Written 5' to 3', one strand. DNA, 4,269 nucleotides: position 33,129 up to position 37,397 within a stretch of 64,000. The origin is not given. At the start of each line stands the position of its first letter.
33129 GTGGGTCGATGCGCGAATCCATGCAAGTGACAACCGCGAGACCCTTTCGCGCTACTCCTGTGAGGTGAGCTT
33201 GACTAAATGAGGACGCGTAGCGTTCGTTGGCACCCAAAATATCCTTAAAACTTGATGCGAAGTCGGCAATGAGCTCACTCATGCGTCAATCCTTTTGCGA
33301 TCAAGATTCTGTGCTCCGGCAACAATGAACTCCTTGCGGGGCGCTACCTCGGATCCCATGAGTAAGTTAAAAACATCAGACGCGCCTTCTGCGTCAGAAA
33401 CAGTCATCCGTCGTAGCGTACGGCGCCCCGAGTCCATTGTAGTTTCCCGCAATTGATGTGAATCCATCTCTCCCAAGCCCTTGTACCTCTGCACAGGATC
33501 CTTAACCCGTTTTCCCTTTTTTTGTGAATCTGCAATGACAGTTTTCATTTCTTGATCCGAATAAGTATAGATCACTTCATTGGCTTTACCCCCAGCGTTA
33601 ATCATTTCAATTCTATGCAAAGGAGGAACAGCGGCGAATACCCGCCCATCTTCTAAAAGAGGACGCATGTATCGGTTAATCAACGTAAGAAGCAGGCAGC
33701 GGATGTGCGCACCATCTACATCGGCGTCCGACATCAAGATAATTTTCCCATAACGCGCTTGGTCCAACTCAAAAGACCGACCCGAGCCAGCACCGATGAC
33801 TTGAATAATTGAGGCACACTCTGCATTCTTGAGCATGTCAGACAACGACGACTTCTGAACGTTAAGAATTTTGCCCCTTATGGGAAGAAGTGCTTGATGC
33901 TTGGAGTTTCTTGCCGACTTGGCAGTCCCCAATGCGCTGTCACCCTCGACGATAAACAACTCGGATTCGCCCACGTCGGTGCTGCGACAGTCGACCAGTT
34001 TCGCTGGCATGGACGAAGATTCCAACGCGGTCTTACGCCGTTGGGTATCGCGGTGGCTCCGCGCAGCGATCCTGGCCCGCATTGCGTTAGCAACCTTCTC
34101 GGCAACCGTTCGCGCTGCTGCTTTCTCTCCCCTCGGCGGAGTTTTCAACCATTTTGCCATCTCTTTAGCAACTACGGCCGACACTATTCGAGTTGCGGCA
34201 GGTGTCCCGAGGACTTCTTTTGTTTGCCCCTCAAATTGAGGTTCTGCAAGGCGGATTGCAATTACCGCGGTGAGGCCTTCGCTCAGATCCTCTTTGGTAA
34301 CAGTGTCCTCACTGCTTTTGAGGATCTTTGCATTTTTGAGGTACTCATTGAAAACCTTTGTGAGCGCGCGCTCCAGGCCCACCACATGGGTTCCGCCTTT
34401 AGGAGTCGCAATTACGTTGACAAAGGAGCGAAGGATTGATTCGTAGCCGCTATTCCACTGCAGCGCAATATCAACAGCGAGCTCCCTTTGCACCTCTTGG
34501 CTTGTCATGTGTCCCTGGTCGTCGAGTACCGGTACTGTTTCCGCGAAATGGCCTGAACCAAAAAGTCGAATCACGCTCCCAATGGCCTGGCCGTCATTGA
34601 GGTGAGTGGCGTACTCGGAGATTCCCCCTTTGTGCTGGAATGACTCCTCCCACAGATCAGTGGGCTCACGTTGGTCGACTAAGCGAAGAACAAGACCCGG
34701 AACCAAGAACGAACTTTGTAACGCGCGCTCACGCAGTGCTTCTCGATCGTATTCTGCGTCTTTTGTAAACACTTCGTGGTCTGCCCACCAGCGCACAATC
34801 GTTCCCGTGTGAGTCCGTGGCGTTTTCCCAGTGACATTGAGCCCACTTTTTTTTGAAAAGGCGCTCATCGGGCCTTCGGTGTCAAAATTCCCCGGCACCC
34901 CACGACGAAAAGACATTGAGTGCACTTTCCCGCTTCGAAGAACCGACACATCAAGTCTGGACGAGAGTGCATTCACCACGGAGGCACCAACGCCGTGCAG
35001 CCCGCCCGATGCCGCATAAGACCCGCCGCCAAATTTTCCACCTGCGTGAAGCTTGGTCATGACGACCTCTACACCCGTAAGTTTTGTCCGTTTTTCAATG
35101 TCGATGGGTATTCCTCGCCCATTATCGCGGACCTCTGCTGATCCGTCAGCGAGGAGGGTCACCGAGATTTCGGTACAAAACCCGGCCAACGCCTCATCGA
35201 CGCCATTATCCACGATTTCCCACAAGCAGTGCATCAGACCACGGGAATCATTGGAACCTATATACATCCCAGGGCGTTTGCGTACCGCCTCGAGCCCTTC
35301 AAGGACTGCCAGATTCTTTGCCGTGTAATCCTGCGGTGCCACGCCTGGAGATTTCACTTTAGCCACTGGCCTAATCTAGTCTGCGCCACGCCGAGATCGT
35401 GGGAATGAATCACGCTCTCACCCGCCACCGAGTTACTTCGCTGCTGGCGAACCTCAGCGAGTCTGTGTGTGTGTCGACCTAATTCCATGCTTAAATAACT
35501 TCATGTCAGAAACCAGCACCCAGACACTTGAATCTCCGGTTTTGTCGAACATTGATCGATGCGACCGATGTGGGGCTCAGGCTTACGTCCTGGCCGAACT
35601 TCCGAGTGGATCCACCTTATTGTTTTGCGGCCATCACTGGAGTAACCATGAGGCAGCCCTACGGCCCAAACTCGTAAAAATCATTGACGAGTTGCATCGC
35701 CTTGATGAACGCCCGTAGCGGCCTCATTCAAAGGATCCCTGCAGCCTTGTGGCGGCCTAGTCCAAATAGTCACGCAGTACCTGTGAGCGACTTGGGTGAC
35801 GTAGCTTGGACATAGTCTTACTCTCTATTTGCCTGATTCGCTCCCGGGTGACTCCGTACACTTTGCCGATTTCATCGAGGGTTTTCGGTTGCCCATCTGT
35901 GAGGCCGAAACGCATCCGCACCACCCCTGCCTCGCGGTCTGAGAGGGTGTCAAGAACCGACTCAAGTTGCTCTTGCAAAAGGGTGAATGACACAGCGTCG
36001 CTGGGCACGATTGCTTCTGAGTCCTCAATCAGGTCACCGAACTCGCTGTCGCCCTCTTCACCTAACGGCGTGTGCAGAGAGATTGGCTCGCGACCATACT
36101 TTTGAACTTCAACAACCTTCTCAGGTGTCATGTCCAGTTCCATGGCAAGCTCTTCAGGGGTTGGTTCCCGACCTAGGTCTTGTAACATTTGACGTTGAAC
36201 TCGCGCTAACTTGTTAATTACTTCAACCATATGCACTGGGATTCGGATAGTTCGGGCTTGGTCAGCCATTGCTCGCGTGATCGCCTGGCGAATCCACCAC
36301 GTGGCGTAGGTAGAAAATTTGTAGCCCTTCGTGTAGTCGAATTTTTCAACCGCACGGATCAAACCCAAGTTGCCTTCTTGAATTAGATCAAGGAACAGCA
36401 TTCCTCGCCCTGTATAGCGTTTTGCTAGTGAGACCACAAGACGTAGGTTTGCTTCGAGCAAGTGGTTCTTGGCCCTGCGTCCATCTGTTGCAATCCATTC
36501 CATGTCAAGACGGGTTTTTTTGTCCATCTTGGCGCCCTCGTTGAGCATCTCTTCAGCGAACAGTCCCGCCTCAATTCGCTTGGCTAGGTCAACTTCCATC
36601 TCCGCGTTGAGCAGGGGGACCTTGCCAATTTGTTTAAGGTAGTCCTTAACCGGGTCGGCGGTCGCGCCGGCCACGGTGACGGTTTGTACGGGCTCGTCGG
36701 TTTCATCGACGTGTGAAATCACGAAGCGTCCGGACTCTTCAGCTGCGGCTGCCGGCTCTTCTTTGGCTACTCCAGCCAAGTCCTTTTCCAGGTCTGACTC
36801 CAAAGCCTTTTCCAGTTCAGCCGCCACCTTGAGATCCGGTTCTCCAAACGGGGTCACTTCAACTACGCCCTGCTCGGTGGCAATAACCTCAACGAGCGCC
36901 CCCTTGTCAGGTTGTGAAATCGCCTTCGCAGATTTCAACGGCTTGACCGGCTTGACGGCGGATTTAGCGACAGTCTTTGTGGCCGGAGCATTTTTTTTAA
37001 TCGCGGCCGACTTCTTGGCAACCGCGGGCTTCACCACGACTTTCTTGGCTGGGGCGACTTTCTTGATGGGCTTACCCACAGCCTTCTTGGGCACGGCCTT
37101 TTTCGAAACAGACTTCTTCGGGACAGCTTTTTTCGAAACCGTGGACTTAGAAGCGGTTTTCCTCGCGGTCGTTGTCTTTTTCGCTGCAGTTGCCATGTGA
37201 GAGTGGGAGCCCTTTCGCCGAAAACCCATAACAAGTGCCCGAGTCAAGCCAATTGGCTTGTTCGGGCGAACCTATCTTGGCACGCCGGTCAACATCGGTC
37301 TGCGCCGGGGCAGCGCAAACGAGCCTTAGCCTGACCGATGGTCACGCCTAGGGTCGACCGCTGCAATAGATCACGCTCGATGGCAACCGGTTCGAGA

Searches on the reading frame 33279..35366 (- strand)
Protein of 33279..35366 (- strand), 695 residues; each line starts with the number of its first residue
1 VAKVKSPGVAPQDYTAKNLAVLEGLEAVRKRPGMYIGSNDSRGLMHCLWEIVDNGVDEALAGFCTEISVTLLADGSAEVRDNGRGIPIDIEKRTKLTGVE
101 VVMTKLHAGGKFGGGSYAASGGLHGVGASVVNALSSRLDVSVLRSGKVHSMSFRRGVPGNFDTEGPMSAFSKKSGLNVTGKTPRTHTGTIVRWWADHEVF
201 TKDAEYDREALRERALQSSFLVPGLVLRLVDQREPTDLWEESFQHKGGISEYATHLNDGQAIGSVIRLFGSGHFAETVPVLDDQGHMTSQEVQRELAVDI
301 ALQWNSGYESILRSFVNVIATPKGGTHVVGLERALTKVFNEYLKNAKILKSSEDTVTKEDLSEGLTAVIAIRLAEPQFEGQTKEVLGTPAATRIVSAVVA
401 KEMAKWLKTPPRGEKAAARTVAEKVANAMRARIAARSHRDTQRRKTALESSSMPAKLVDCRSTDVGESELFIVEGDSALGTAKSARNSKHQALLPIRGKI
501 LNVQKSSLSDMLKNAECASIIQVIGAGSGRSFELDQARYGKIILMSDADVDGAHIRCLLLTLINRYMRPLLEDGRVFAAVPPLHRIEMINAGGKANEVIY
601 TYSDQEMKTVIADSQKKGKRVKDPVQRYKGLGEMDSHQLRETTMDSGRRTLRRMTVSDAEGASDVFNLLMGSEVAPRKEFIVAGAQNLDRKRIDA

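Call 35: search_protein_families(library=pfam, proteins=[window:33279-35366:-], max_evalue=0.00001)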
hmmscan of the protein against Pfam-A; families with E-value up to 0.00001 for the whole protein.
window:33279-35366:- (695 aa): 4 families
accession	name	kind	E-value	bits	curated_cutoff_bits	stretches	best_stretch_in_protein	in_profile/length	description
PF00204.31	DNA_gyraseB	-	6.4e-49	166.2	27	1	248-440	1-172/173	DNA gyrase B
PF00986.26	DNA_gyraseB_C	-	5.8e-23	81.3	29.8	1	625-681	6-62/63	DNA gyrase B subunit, carboxyl terminus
PF01751.28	Toprim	-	2.8e-15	56.7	23.1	1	469-577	1-92/96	Toprim domain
PF02518.31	HATPase_c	-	1.5e-13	51.6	26.4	1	40-142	2-91/111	Histidine kinase-, DNA gyrase B-, and HSP90-like ATPase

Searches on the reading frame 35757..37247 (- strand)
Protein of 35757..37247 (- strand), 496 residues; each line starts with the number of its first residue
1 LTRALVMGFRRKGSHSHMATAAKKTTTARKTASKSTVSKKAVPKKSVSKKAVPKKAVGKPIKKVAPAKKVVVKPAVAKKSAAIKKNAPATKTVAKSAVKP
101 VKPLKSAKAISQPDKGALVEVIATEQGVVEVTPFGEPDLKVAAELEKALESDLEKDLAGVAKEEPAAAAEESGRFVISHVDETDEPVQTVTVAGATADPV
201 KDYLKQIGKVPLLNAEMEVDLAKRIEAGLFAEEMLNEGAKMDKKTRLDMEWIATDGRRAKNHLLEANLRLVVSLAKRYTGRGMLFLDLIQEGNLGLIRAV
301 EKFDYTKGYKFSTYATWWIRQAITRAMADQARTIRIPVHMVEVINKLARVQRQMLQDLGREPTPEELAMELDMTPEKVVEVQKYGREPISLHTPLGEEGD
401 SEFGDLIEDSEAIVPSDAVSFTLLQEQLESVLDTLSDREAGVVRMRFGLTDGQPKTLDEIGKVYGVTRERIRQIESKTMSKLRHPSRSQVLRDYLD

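Call 35: search_protein_families(library=pfam, proteins=[window:35757-37247:-], max_evalue=0.00001)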
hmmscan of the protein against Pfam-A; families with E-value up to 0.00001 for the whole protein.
window:35757-37247:- (496 aa): 5 families
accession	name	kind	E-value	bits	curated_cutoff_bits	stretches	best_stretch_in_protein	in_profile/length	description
PF04539.22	Sigma70_r3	-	1.9e-28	98.8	25.3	1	342-418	1-77/78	Sigma-70 region 3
PF04542.20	Sigma70_r2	-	5.2e-24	84.3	24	1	263-333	1-71/71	Sigma-70 region 2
PF04545.22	Sigma70_r4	-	7.1e-18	64.3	24.1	1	431-484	1-50/50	Sigma-70, region 4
PF00140.25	Sigma70_r1_2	-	4.1e-14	52.7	22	1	198-231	1-34/34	Sigma-70 factor, region 1.2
PF07382.16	HC2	-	7.6e-07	29.9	40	1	18-98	13-95/194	Histone H1-like nucleoprotein HC2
